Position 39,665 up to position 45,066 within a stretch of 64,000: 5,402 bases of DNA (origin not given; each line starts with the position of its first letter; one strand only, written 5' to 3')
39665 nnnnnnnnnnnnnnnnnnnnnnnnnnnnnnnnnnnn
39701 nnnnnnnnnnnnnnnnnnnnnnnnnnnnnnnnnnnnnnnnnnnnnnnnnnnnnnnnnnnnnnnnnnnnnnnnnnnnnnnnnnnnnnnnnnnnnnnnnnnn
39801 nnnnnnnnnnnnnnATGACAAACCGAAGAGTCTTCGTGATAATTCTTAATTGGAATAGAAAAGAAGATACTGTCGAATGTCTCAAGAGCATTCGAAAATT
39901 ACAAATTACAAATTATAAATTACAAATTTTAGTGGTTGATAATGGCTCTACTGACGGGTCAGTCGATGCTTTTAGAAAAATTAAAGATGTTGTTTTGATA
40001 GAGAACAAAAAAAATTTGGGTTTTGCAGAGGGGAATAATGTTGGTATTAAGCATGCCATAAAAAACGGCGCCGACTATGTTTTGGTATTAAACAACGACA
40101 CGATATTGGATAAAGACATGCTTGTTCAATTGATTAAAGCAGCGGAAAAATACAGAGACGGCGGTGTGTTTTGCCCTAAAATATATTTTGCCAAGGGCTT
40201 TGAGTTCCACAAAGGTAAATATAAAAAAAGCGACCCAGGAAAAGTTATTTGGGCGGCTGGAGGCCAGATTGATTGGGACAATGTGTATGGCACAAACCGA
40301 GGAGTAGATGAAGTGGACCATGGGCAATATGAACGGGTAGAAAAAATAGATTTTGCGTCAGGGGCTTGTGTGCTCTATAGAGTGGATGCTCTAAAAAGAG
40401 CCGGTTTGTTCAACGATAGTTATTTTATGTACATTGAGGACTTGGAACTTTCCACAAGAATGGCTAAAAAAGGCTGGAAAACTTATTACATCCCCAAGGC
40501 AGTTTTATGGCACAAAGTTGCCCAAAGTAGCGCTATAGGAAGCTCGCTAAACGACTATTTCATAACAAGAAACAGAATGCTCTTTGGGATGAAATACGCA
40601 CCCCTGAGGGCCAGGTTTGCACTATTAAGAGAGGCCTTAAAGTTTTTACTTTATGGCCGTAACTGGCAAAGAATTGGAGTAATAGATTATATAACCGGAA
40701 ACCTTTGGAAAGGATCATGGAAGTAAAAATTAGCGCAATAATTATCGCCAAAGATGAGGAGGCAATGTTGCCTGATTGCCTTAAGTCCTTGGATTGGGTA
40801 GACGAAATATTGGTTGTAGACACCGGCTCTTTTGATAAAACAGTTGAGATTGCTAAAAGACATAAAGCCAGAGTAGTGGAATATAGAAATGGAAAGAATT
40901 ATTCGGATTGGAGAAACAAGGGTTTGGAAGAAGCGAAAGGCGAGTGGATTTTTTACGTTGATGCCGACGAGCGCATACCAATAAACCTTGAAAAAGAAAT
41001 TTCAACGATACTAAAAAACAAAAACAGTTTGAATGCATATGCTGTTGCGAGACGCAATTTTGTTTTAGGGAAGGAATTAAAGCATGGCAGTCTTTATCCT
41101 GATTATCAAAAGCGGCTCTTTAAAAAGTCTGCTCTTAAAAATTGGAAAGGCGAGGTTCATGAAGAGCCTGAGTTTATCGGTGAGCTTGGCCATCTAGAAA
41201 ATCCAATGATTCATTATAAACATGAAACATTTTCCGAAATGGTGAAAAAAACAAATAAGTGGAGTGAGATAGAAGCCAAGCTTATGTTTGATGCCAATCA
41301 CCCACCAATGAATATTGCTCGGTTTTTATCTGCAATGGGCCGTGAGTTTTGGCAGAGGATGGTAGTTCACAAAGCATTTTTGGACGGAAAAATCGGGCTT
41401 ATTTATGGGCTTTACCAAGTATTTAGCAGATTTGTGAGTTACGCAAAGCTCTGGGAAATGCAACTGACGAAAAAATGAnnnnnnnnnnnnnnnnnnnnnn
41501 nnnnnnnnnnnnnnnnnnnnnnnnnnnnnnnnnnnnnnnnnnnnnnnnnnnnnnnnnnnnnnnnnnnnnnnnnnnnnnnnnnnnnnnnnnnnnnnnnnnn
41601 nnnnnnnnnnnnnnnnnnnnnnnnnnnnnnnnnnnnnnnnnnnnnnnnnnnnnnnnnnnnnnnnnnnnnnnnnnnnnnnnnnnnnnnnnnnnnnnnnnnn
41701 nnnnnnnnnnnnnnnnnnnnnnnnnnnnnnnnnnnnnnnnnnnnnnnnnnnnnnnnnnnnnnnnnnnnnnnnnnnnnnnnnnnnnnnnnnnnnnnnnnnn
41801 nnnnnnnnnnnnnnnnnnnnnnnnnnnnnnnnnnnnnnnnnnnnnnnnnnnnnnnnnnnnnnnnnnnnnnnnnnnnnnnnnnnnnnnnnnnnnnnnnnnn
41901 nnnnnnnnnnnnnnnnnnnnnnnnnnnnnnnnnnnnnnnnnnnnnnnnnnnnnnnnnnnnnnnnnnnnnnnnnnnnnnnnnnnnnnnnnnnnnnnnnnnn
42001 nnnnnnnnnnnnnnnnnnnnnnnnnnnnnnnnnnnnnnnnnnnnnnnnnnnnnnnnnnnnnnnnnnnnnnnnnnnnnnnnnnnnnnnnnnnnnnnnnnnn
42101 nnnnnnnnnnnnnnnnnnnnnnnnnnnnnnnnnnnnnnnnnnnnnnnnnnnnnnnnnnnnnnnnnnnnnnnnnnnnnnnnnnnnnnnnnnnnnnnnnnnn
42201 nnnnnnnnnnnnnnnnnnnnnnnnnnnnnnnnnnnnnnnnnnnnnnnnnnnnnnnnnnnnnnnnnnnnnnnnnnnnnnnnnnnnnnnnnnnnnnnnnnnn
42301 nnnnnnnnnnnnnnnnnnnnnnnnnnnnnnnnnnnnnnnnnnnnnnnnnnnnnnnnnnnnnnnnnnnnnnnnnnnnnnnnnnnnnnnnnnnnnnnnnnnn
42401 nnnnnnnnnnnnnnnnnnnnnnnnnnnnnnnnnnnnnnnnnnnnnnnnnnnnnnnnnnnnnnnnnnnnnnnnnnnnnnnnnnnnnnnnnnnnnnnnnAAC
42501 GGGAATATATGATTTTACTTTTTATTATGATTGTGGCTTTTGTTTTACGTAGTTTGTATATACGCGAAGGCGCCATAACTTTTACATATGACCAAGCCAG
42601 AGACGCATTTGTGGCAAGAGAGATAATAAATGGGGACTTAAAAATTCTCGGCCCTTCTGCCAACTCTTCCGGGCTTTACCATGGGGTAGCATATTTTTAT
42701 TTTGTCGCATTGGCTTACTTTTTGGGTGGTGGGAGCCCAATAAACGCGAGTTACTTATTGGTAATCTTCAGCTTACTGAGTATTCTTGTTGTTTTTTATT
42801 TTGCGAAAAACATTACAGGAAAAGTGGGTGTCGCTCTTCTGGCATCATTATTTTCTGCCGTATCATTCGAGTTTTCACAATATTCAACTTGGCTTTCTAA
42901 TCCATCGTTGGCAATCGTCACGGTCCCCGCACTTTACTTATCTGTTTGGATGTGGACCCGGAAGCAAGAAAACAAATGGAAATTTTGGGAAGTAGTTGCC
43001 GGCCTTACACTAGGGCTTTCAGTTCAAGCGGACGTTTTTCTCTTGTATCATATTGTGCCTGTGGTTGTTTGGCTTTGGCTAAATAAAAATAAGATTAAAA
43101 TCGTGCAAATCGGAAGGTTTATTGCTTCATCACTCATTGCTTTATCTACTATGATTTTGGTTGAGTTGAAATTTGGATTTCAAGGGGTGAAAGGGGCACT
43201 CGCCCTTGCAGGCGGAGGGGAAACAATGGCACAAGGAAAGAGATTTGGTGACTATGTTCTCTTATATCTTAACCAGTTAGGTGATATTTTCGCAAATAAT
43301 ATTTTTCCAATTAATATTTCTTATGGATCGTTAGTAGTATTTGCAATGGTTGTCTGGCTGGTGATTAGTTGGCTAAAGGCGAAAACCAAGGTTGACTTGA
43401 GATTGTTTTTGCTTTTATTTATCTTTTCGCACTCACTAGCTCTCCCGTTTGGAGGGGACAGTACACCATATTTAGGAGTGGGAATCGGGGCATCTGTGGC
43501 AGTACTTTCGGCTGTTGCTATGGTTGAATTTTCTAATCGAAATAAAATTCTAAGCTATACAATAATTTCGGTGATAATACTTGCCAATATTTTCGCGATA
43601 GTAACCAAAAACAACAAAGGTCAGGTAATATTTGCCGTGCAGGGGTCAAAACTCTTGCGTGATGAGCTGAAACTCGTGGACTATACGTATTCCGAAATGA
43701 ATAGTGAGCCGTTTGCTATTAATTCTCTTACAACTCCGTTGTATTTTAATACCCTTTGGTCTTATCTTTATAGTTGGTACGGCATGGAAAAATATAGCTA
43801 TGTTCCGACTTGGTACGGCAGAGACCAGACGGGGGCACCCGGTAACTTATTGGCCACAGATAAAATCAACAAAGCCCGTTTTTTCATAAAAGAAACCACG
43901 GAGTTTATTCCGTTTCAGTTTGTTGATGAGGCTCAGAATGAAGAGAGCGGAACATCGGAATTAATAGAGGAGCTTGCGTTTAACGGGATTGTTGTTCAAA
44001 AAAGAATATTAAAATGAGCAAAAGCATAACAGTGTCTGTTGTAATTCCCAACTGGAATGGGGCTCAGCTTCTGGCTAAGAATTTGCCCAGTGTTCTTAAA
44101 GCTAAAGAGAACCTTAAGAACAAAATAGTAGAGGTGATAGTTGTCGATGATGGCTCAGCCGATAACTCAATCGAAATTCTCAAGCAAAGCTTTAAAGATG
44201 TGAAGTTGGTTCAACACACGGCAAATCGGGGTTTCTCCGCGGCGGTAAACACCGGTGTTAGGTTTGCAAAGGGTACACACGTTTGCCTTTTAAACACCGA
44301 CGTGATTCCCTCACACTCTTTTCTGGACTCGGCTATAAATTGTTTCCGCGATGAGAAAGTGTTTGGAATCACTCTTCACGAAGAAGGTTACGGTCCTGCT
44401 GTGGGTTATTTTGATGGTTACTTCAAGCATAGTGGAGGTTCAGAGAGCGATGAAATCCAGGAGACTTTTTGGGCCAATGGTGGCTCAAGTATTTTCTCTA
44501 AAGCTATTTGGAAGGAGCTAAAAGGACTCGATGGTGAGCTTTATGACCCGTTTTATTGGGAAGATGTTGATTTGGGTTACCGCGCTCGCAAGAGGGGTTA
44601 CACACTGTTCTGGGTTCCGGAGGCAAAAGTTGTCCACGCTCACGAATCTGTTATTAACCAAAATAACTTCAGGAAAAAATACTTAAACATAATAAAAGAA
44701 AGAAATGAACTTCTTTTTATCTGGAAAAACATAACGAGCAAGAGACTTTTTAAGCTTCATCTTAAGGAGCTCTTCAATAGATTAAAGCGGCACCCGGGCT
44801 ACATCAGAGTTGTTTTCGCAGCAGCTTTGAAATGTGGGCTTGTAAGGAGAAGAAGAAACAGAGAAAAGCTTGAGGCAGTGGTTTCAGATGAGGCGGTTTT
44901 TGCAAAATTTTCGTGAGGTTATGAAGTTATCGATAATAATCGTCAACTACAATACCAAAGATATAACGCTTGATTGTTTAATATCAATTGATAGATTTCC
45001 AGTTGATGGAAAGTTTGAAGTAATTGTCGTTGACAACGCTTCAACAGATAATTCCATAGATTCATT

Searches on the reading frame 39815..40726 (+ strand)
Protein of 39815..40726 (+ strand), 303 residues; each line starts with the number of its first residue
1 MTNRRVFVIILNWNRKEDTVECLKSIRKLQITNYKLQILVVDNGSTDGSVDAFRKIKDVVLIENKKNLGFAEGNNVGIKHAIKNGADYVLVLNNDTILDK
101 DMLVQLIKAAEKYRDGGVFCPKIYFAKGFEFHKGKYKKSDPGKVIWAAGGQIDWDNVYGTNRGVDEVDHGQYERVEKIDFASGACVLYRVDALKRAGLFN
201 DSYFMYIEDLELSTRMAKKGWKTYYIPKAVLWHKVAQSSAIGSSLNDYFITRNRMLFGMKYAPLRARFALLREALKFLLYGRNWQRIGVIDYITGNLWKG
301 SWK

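Call 8: search_protein_families(library=pfam, proteins=[window:39815-40726:+], max_evalue=0.001)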
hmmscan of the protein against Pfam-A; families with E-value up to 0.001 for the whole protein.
window:39815-40726:+ (303 aa): 6 families
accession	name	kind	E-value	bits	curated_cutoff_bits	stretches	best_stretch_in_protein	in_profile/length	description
PF00535.33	Glycos_transf_2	-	7.9e-22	78.4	23.3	1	8-194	2-165/168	Glycosyl transferase family 2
PF13641.12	Glyco_tranf_2_3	-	8.4e-17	62.4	27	1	6-238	3-216/230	Glycosyltransferase like family 2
PF13632.12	Glyco_trans_2_3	-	3.1e-08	34.1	27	1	180-280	71-166/198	Glycosyl transferase family group 2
PF13506.12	Glyco_transf_21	-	4.4e-06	26.7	21.7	1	174-237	95-158/174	Glycosyl transferase family 21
PF10111.15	Glyco_tranf_2_2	-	3.8e-05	23.7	27.3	1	26-110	19-106/276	Glycosyltransferase like family 2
PF13704.12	Glyco_tranf_2_4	-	0.00012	22.9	27.5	1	37-100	21-86/98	Glycosyl transferase family 2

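Call 40: search_protein_families(library=ncbifam, proteins=[window:39815-40726:+], max_evalue=1e-8)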
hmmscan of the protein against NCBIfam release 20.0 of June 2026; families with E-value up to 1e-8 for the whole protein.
window:39815-40726:+ (303 aa): 6 families
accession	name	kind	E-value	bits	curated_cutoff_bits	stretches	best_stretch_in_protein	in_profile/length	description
TIGR01556.1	rhamnosyltran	subfamily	2.2e-21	76.3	200.55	1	30-114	16-102/281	rhamnosyltransferase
TIGR03937.1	PgaC_IcaA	equivalog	8.1e-15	54.7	422.3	0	5-111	46-151/407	poly-beta-1,6-N-acetyl-D-glucosamine synthase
NF041875.1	EPS_EpsD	equivalog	8.2e-15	55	370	0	8-105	3-99/325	exopolysaccharide biosynthesis glycosyltransferase EpsD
TIGR03965.1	mycofact_glyco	equivalog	2.8e-10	39.7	280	0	4-82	74-154/467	mycofactocin biosynthesis glycosyltransferase MftF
TIGR04283.1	glyco_like_mftF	equivalog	6.2e-10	39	182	0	8-119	3-107/221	TIGR04283 family arsenosugar biosynthesis glycosyltransferase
TIGR04242.1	nodulat_NodC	equivalog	2.5e-09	36.6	550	0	5-112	49-158/395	chitooligosaccharide synthase NodC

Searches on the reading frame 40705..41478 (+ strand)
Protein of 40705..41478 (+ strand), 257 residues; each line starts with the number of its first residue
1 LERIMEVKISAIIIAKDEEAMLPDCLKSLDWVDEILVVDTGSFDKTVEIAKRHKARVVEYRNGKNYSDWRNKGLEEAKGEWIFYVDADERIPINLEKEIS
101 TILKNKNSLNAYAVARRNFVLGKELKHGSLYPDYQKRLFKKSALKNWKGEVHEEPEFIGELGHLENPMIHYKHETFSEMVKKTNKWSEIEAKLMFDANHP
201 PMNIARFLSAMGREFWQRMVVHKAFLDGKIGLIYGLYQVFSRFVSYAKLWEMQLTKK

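Call 9: search_protein_families(library=pfam, proteins=[window:40705-41478:+], max_evalue=0.01)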
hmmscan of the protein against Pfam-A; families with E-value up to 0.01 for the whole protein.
window:40705-41478:+ (257 aa): 3 families
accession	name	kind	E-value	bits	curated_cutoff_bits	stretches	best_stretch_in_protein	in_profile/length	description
PF00535.33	Glycos_transf_2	-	1.9e-18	67.4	23.3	1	10-143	1-141/168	Glycosyl transferase family 2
PF13704.12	Glyco_tranf_2_4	-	2.7e-06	28.2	27.5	1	17-90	2-83/98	Glycosyl transferase family 2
PF10111.15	Glyco_tranf_2_2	-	6e-06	26.4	27.3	1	32-111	29-117/276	Glycosyltransferase like family 2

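Call 40: search_protein_families(library=ncbifam, proteins=[window:40705-41478:+], max_evalue=1e-8)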
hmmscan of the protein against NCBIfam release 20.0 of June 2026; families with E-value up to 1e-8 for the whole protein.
window:40705-41478:+ (257 aa): 3 families
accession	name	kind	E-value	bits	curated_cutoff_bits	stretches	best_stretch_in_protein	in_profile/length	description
TIGR04195.1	S_glycosyl_SunS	equivalog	1.6e-14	53.6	350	1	9-155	59-202/421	SunS family peptide S-glycosyltransferase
TIGR04283.1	glyco_like_mftF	equivalog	1e-13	51.4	182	1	9-111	1-106/221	TIGR04283 family arsenosugar biosynthesis glycosyltransferase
NF007482.0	PRK10073.1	equivalog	1.3e-09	37.5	423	1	8-106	7-113/334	glycosyltransferase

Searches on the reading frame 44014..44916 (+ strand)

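Call 9: search_protein_families(library=pfam, proteins=[window:44014-44916:+], max_evalue=0.01)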
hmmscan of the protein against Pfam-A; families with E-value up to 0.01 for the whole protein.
window:44014-44916:+ (300 aa): 4 families
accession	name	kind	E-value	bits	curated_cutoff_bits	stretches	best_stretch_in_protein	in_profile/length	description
PF00535.33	Glycos_transf_2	-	6.8e-22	78.6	23.3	1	8-115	1-108/168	Glycosyl transferase family 2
PF13641.12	Glyco_tranf_2_3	-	9.3e-16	59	27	1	7-212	3-215/230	Glycosyltransferase like family 2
PF13632.12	Glyco_trans_2_3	-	0.00033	20.9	27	1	147-210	65-125/198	Glycosyl transferase family group 2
PF10111.15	Glyco_tranf_2_2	-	0.00083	19.4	27.3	1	31-102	22-97/276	Glycosyltransferase like family 2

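Call 33: search_protein_families(library=ncbifam, proteins=[window:44014-44916:+], max_evalue=0.01)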
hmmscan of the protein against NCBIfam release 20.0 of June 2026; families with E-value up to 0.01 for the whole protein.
window:44014-44916:+ (300 aa): 25 families
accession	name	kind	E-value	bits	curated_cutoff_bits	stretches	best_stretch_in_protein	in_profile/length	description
TIGR03965.1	mycofact_glyco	equivalog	1.3e-22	80.3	280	2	5-116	74-184/467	mycofactocin biosynthesis glycosyltransferase MftF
NF041875.1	EPS_EpsD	equivalog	7.5e-19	68.3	370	1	7-213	1-211/325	exopolysaccharide biosynthesis glycosyltransferase EpsD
NF007482.0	PRK10073.1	equivalog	9.6e-15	54.4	423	1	1-96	2-95/334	glycosyltransferase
TIGR04283.1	glyco_like_mftF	equivalog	3.5e-14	52.9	182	1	7-116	1-103/221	TIGR04283 family arsenosugar biosynthesis glycosyltransferase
TIGR03937.1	PgaC_IcaA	equivalog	1.2e-11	44.3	422.3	1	5-115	45-154/407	poly-beta-1,6-N-acetyl-D-glucosamine synthase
NF038302.1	EPS_HpsE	equivalog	1.1e-10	41.1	300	1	6-111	2-111/307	hormogonium polysaccharide biosynthesis glycosyltransferase HpsE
NF038299.1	EPS_HpsN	equivalog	1.8e-10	40.3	425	2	6-118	2-113/317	hormogonium polysaccharide biosynthesis glycosyltransferase HpsN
NF047683.1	TeichurnBiosyTuaG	equivalog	9.4e-10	38.5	400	1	4-114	5-114/252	teichuronic acid biosynthesis protein TuaG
NF047588.1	GlcsyltransPgfSStrep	equivalog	1.1e-09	38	500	1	6-113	2-112/308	glycosyltransferase PgfS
TIGR01556.1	rhamnosyltran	subfamily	2.2e-09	36.9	200.55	1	31-209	14-201/281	rhamnosyltransferase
NF058614.1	PPMAGASynPpgS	equivalog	7.3e-09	35.4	370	1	7-86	2-72/226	polyprenyl-phospho-N-acetylgalactosaminyl synthase PpgS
NF007986.1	PRK10714.1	equivalog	6.2e-08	32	529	1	6-97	7-101/316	undecaprenyl-phosphate 4-deoxy-4-formamido-L-arabinose transferase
NF050819.1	PolSacchBiosHfsG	equivalog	5.2e-07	29.1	500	1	23-107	23-113/302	polysaccharide biosynthesis protein HfsG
NF041394.1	GtaseAglG_Halo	equivalog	2.8e-06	26.8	440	1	29-118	23-114/304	glucosyl-dolichyl phosphate glucuronosyltransferase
TIGR03111.1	glyc2_xrt_Gpos1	hypoth_equivalog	3.5e-06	26.1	363.95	1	6-113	50-158/439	TIGR03111 family XrtG-associated glycosyltransferase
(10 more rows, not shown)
